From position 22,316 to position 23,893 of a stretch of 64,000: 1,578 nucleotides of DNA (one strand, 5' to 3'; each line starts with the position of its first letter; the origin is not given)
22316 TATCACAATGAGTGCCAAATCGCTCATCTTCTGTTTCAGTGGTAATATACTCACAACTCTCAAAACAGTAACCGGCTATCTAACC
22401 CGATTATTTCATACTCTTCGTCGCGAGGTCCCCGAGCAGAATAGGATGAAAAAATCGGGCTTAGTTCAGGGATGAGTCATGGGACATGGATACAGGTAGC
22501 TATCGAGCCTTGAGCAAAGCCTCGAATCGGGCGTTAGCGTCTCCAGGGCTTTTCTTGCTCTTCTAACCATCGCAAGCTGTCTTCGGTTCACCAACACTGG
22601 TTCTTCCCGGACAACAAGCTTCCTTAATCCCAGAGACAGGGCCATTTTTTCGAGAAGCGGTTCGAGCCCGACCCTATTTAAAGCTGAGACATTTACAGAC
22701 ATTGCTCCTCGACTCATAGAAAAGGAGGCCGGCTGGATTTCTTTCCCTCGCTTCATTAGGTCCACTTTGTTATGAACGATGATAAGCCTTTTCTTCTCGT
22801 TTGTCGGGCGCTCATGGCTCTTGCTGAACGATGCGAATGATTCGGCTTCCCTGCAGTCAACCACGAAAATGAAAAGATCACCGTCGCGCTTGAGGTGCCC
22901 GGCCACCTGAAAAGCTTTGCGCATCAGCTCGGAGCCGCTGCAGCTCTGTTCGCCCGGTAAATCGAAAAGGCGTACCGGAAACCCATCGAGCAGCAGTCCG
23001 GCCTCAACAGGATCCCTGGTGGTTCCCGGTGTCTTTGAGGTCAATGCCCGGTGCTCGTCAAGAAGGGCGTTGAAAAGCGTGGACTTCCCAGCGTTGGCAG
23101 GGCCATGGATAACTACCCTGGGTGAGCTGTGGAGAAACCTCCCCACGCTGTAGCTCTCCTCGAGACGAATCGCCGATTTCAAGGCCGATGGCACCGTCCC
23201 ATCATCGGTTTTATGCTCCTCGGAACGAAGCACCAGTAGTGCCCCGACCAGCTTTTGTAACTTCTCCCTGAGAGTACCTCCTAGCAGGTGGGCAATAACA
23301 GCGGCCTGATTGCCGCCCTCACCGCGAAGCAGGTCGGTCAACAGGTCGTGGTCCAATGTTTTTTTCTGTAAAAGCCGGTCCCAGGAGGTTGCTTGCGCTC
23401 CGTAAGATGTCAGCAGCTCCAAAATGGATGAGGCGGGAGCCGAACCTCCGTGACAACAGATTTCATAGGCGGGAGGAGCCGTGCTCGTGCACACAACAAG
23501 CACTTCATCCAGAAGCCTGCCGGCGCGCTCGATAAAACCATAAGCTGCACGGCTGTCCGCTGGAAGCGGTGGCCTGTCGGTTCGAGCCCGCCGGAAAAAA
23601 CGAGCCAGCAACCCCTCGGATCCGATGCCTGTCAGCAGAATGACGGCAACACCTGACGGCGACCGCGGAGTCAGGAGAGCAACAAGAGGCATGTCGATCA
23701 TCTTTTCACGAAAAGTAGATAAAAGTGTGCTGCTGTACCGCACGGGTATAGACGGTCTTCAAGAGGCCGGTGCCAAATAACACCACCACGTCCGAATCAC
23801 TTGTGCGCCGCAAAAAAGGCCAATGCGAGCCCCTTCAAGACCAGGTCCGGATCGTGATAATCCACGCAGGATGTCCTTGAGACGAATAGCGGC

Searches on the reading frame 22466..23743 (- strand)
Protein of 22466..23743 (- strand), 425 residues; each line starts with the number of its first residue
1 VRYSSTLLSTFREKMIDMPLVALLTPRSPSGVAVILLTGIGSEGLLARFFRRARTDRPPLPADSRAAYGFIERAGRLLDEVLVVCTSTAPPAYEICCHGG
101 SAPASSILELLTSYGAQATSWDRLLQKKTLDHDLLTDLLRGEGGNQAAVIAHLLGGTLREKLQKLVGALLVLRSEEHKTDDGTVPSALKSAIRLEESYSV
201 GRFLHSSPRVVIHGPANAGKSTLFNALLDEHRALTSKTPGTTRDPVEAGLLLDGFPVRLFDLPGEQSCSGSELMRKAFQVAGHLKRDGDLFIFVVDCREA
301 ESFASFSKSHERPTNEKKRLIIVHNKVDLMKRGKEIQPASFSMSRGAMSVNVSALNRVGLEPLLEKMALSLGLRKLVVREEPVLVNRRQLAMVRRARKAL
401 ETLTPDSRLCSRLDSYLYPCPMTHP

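Call 14: search_protein_families(library=pfam, proteins=[window:22466-23743:-])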
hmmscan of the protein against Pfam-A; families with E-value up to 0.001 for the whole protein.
window:22466-23743:- (425 aa): 8 families
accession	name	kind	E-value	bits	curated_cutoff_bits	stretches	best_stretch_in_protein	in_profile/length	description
PF01926.29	MMR_HSR1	-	4.6e-19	69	21.9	1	209-326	1-113/113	50S ribosome-binding GTPase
PF02421.24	FeoB_N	-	4.2e-09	36.5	27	1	210-366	3-155/156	Ferrous iron transport protein B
PF10396.14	TrmE_N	-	1.5e-07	32.1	29.8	1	21-117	3-101/117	GTP-binding protein TrmE N-terminus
PF00350.29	Dynamin_N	-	1.3e-05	25.7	27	0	210-246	1-36/168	Dynamin family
PF09439.16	SRPRB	-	2.8e-05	24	25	1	206-296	2-81/178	Signal recognition particle receptor beta subunit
PF00025.27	Arf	-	3.1e-05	24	22.3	1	207-332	14-130/174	ADP-ribosylation factor family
PF12631.12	MnmE_helical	-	0.00033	21.3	40.1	0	344-403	108-166/211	MnmE helical domain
PF00009.33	GTP_EFTU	-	0.00091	19.3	26.5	0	208-236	4-32/188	Elongation factor Tu GTP binding domain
